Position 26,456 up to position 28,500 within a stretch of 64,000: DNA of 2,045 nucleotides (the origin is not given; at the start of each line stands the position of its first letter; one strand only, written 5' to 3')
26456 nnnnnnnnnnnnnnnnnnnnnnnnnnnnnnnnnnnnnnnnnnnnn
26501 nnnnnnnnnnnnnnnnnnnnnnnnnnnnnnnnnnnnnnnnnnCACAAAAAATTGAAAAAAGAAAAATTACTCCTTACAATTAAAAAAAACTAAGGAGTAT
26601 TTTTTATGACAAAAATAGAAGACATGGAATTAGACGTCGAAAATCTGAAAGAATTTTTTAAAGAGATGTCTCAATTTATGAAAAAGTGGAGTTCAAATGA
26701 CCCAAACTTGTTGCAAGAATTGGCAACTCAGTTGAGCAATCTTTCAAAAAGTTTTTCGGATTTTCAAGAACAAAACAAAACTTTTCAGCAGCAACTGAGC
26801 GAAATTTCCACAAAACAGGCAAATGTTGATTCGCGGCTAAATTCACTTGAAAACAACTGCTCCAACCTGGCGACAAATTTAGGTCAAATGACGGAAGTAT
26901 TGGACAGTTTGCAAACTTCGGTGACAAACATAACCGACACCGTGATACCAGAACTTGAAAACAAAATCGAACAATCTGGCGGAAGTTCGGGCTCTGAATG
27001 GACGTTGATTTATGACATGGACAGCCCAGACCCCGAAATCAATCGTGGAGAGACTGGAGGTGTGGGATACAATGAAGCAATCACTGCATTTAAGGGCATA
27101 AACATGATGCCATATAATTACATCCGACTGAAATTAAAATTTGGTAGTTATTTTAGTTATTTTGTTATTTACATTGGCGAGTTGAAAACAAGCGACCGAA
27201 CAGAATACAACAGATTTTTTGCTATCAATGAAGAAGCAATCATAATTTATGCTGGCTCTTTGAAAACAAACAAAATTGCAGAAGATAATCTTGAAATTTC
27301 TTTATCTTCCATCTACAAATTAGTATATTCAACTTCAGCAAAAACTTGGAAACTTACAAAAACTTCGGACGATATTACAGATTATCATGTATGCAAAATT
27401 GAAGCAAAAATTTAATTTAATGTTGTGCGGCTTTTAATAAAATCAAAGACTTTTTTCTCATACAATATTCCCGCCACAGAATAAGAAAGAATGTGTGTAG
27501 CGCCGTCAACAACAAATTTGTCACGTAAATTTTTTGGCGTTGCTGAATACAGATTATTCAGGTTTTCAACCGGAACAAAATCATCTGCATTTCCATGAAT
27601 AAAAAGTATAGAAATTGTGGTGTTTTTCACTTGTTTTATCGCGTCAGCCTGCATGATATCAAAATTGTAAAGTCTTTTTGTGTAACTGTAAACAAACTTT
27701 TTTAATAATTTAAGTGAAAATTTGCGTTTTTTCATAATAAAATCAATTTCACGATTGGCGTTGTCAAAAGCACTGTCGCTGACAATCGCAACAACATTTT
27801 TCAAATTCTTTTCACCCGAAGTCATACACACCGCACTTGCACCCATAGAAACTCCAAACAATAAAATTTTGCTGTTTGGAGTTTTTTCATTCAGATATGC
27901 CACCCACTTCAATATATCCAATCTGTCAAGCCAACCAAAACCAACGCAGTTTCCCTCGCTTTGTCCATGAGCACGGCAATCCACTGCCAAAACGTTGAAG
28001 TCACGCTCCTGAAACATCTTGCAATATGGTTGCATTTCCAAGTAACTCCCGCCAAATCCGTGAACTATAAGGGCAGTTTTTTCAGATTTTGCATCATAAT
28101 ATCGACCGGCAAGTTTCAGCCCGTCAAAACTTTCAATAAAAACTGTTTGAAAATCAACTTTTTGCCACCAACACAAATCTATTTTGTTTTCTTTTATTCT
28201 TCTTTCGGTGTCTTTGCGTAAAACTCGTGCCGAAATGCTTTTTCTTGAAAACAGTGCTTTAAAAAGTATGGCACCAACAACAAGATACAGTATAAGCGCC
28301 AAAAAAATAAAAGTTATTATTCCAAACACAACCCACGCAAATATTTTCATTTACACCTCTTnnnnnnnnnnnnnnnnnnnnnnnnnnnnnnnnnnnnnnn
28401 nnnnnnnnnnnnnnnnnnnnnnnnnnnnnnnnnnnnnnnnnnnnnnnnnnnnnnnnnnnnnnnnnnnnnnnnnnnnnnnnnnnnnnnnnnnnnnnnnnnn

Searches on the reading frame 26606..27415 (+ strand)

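Call 59: search_protein_families(library=pfam, proteins=[window:26606-27415:+], max_evalue=0.01)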
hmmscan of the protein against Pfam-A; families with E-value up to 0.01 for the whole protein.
window:26606-27415:+ (269 aa): 16 families
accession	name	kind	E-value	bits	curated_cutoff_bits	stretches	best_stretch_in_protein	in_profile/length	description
PF05531.17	NPV_P10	-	7.8e-06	26.7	29.8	1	62-116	11-72/75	Nucleopolyhedrovirus P10 protein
PF04513.17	Baculo_PEP_C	-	4.8e-05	23.9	38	1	34-113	31-122/140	Baculovirus polyhedron envelope protein, PEP, C terminus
PF08614.16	ATG16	-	0.0001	23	33.7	1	30-111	77-158/200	Autophagy protein 16 (ATG16)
PF07889.17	DUF1664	-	0.00019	21.9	34.6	1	12-96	37-121/124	Protein of unknown function (DUF1664)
PF23005.1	DUF7032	-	0.00046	20.4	27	1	15-93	12-85/115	Domain of unknown function (DUF7032)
PF17675.6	APG6_N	-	0.00058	20.8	45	1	4-107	11-112/132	Apg6 coiled-coil region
PF25526.1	LIP-1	-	0.001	18.9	34.1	1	14-121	12-117/250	Liprin-alpha-like coiled coil domain 2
PF06160.17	EzrA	-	0.0019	17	39.6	1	36-108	360-432/557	Septation ring formation regulator, EzrA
PF03915.18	AIP3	-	0.002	17.8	31.6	1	4-85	285-360/406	Actin interacting protein 3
PF07464.16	ApoLp-III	-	0.0029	18.2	36.3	1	11-123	35-145/146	Apolipophorin-III precursor (apoLp-III)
PF05064.18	Nsp1_C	-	0.0047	17.2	24.1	1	6-93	24-107/114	Nsp1-like C-terminal region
PF00804.31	Syntaxin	-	0.005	17.1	26.7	1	12-107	2-95/157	Syntaxin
PF04108.17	ATG17_like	-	0.0053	16.7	43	1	10-111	145-250/355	Autophagy protein ATG17-like domain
PF02601.20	Exonuc_VII_L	-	0.0068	16.4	35.9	1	11-122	146-260/315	Exonuclease VII, large subunit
PF07851.19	TMEM120A-B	-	0.0081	15.9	29.8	1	42-121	3-75/324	TMEM120A/B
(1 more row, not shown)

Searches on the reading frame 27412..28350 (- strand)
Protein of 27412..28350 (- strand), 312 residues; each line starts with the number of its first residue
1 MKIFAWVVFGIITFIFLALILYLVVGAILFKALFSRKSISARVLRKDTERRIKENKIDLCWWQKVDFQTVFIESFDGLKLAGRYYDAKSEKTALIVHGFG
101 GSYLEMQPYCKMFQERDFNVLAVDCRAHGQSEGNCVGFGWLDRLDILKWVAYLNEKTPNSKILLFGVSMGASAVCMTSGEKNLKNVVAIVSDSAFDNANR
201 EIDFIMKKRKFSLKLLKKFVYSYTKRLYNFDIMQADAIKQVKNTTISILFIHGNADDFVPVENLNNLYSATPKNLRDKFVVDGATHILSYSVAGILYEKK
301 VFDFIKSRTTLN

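Call 59: search_protein_families(library=pfam, proteins=[window:27412-28350:-], max_evalue=0.01)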
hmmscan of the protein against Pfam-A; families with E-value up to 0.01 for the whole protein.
window:27412-28350:- (312 aa): 6 families
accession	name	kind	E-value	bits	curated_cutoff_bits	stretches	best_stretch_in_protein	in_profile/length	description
PF12146.15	Hydrolase_4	-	1.6e-17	64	27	1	89-223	3-137/239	Serine aminopeptidase, S33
PF00561.26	Abhydrolase_1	-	7.6e-11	42.6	25.8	1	94-203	4-117/245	alpha/beta hydrolase fold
PF12697.13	Abhydrolase_6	-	2.2e-06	28.9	26.3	1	94-198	2-99/217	Alpha/beta hydrolase family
PF02129.25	Peptidase_S15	-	3.7e-05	24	23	0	113-195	47-132/262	X-Pro dipeptidyl-peptidase (S15 family)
PF00326.27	Peptidase_S9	-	0.00046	20.2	22.6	1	145-306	47-207/213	Prolyl oligopeptidase family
PF20434.5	BD-FAE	-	0.00093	19.2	26.8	0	232-269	176-213/215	BD-FAE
